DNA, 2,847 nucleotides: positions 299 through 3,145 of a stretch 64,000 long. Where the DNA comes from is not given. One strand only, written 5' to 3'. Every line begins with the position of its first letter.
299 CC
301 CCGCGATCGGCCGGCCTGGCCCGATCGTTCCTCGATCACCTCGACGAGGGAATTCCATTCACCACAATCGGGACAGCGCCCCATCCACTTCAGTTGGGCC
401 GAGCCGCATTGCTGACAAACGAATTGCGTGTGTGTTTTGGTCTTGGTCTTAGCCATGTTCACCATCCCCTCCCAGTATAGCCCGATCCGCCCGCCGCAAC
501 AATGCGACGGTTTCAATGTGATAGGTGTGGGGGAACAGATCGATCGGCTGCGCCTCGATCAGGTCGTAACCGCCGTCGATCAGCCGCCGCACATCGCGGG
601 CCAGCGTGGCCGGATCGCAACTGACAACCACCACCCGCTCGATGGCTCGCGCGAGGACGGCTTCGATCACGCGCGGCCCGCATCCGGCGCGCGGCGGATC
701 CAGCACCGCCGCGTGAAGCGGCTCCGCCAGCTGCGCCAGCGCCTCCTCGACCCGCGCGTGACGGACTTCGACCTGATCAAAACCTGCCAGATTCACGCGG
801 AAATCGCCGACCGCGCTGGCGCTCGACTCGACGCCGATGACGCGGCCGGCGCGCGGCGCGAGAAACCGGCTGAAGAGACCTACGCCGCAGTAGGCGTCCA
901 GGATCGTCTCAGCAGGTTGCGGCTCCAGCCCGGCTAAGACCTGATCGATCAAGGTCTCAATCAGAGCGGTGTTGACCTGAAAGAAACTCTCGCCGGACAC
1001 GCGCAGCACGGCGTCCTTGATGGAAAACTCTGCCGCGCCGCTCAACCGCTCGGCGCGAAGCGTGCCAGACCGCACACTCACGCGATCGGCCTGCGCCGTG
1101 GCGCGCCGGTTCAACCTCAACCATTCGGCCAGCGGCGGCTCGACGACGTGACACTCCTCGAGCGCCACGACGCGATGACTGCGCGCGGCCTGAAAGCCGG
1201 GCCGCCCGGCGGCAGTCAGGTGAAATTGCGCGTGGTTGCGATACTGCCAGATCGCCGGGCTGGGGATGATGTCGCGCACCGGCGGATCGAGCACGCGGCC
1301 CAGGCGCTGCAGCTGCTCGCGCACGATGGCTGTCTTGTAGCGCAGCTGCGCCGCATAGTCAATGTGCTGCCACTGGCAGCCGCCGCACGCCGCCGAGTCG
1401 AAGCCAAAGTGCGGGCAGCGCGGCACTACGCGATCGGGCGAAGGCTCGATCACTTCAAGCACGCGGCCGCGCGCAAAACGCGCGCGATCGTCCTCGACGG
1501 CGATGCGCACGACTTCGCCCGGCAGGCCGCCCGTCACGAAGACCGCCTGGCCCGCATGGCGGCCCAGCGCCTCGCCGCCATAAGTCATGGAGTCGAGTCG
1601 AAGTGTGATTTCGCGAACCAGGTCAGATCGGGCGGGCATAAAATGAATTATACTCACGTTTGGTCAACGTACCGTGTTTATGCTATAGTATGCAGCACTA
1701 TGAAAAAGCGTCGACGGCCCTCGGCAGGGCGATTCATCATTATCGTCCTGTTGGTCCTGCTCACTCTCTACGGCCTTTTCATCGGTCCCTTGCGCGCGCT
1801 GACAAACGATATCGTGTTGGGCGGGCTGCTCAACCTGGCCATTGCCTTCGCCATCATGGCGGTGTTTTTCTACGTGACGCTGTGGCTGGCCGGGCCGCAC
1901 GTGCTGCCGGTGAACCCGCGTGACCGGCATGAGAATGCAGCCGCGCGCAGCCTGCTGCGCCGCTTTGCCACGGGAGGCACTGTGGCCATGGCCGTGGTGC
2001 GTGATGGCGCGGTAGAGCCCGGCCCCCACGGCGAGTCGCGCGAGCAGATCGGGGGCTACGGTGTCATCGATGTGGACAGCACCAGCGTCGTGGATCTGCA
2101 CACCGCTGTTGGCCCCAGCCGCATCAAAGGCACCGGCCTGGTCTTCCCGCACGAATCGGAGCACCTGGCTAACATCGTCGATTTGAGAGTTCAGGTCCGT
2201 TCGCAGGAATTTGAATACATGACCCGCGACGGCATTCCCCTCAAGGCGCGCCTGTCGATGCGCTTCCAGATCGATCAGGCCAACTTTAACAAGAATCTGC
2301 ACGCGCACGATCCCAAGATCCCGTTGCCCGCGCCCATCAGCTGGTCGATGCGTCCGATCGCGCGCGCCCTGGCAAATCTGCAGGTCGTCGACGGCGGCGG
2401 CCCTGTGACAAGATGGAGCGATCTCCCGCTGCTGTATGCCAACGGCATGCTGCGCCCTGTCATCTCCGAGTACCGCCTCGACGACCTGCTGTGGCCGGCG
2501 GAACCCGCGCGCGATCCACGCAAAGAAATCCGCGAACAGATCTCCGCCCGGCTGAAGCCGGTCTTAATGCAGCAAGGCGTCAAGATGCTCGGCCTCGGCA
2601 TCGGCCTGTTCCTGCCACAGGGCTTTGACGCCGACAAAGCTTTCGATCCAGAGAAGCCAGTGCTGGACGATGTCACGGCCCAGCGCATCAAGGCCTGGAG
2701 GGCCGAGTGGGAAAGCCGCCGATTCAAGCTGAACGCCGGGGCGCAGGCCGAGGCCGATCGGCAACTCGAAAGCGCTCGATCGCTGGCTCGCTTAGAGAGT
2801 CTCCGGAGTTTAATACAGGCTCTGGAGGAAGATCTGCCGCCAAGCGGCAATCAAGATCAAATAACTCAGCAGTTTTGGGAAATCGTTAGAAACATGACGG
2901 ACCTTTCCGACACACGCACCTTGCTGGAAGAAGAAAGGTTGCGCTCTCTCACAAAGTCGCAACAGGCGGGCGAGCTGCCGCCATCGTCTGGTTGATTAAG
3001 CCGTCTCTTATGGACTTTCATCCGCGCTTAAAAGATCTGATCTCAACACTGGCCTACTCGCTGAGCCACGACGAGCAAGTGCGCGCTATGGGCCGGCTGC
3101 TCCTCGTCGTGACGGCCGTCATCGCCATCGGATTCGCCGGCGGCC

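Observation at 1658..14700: Tandem array of three divergent modules: paired SPFH membrane proteins + NBR1-like ectodomain + helical/beta-domain adaptor (candidate undescribed membrane-associated system)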

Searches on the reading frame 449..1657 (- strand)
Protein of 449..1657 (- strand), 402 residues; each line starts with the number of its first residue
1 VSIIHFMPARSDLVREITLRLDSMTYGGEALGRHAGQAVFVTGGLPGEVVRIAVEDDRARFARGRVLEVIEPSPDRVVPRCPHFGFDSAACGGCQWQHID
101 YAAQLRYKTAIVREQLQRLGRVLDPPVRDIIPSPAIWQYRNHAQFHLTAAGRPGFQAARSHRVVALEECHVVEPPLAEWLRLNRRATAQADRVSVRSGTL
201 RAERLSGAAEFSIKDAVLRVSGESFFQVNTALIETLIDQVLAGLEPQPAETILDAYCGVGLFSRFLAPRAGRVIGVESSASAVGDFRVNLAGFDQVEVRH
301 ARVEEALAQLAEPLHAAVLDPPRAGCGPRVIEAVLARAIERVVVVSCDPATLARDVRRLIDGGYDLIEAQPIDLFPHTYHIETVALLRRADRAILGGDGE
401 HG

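Call 8: search_protein_families(library=pfam, proteins=[window:449-1657:-], max_evalue=0.01)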
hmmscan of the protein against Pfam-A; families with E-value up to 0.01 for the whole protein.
window:449-1657:- (402 aa): 7 families
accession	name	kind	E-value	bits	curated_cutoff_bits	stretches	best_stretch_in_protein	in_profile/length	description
PF05958.17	tRNA_U5-meth_tr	-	5e-16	59.1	23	2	318-389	288-356/357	tRNA (Uracil-5-)-methyltransferase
PF01938.26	TRAM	-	2.4e-08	34.2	21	1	16-67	7-61/61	TRAM domain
PF13649.12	Methyltransf_25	-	1.3e-05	26.2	27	1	252-308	1-59/97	Methyltransferase domain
PF08241.18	Methyltransf_11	-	0.0025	18.9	21.2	0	253-305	1-53/95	Methyltransferase domain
PF13847.12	Methyltransf_31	-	0.0057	16.8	27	0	248-309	3-68/145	Methyltransferase domain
PF09299.17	Mu-transpos_C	-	0.0074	16.7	21.7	0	4-41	2-39/61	Mu transposase, C-terminal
PF00398.26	RrnaAD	-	0.0093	15.5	24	0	234-278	16-60/263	Ribosomal RNA adenine dimethylase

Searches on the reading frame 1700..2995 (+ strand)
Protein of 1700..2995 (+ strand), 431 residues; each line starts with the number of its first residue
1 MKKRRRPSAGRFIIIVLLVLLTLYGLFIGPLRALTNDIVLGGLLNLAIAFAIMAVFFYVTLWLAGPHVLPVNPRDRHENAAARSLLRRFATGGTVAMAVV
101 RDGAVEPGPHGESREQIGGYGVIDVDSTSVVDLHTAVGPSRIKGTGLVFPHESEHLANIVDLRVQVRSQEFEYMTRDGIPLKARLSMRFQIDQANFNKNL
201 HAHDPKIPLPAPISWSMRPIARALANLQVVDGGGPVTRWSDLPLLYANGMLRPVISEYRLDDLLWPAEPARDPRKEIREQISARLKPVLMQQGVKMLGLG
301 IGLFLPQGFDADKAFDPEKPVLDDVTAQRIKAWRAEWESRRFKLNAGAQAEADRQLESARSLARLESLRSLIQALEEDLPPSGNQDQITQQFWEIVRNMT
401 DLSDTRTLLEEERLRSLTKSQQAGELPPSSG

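Call 5: search_protein_families(library=pfam, proteins=[window:1700-2995:+], max_evalue=0.1)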
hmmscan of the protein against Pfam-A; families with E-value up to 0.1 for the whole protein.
window:1700-2995:+ (431 aa): 2 families
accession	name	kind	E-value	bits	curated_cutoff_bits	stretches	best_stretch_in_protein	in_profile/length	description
PF01145.31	Band_7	-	8.7e-07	29.6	23.6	2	140-194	18-74/176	SPFH domain / Band 7 family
PF19762.4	DUF6249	-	0.011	16.1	33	0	270-310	36-76/104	Domain of unknown function (DUF6249)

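Call 6: search_protein_families(library=ncbifam, proteins=[window:1700-2995:+], max_evalue=0.1)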
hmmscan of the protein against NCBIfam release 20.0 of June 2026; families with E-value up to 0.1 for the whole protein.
window:1700-2995:+ (431 aa): 0 families

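Call 7: search_protein_families(library=padloc, proteins=[window:1700-2995:+], max_evalue=0.1)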
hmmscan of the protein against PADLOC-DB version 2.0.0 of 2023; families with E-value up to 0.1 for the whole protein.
window:1700-2995:+ (431 aa): 0 families

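Call 67: search_solved_structures(query=window:1700-2992:+, max_evalue=1)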
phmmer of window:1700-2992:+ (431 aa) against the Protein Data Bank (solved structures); distinct sequences matched with E-value up to 1: 2.
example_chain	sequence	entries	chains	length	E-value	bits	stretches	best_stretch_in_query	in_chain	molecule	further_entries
7qoc_A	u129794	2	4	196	0.17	14.2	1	315-393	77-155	Guanosine polyphosphate pyrophosphohydrolases/synthetases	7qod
3ayf_A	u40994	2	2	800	0.85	11.8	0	13-66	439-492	Nitric oxide reductase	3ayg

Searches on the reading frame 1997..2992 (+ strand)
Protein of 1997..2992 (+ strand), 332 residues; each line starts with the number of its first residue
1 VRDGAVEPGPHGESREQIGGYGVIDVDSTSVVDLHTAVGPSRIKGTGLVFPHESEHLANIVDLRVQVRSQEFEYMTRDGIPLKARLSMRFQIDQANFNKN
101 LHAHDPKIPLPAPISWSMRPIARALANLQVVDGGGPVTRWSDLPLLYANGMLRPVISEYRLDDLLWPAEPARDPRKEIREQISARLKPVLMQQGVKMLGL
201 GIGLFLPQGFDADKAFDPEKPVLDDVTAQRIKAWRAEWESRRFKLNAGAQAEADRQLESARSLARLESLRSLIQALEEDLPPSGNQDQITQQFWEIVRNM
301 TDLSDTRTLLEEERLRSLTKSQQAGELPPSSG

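Call 70: search_solved_structures(query=A6, max_evalue=1, show_alignments=1)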
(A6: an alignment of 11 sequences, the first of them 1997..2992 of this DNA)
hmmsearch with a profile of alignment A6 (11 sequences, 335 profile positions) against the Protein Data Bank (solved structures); distinct sequences matched with E-value up to 1: 17.
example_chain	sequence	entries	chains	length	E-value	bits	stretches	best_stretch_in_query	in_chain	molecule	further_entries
3bk6_A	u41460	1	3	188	1.2e-05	27.7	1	56-90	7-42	PH stomatin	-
8gn9_A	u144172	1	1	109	5.8e-05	25.5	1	58-91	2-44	Stomatin homolog PH1511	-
9wkz_A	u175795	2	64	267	0.0039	19.4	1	41-114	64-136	Stomatin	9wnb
9wmj_A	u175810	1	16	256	0.0041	19.4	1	41-114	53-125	Stomatin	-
9z7u_F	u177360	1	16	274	0.0043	19.3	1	41-113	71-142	Stomatin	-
9oh9_A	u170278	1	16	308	0.006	18.8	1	41-114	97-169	Stomatin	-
9zd2_F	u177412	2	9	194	0.015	17.5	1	41-116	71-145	Stomatin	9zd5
7wh3_A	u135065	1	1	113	0.021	17.1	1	58-117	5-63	Stomatin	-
4fvg_A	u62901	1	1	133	0.041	16.1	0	58-105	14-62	Stomatin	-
4fvf_A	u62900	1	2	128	0.045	16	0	58-105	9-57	Stomatin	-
4fvj_A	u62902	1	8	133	0.052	15.8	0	58-105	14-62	Stomatin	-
7vhp_G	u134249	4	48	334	0.054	15.7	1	199-277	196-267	Modulator of FtsH protease HflC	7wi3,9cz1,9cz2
7vhq_G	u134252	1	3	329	0.089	15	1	199-277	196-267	Modulator of FtsH protease HflC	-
9paw_XB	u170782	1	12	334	0.17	14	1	199-277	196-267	Modulator of FtsH protease HflC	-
8b8d_A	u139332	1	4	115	0.18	14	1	265-322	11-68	Phosphoprotein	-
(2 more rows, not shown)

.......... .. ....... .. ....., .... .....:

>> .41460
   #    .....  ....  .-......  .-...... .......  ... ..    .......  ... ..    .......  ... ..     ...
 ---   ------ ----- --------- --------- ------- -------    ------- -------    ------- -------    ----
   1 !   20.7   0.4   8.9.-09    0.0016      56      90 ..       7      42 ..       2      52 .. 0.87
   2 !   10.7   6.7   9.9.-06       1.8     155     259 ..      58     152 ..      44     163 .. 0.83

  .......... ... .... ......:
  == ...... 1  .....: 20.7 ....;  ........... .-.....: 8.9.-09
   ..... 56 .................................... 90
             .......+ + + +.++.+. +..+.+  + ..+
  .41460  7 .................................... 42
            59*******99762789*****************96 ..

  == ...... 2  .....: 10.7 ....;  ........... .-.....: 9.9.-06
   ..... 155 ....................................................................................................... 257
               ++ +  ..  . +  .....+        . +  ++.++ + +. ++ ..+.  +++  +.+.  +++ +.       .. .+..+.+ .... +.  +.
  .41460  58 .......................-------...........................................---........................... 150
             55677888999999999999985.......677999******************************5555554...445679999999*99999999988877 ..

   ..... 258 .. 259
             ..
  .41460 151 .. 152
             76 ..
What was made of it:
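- On SPFH / Band 7 superfamily: A profile of the cores hits PH stomatin at 1.2e-5, human stomatin and HflC (call 70).
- Closest known: Stomatin. Same: The closest solved SPFH by profile is PH stomatin (call 70).
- Closest known: HflK/HflC-FtsH. Same: HflC is a weak profile hit (call 70).
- Tried and rejected: A profile was needed (call 70).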
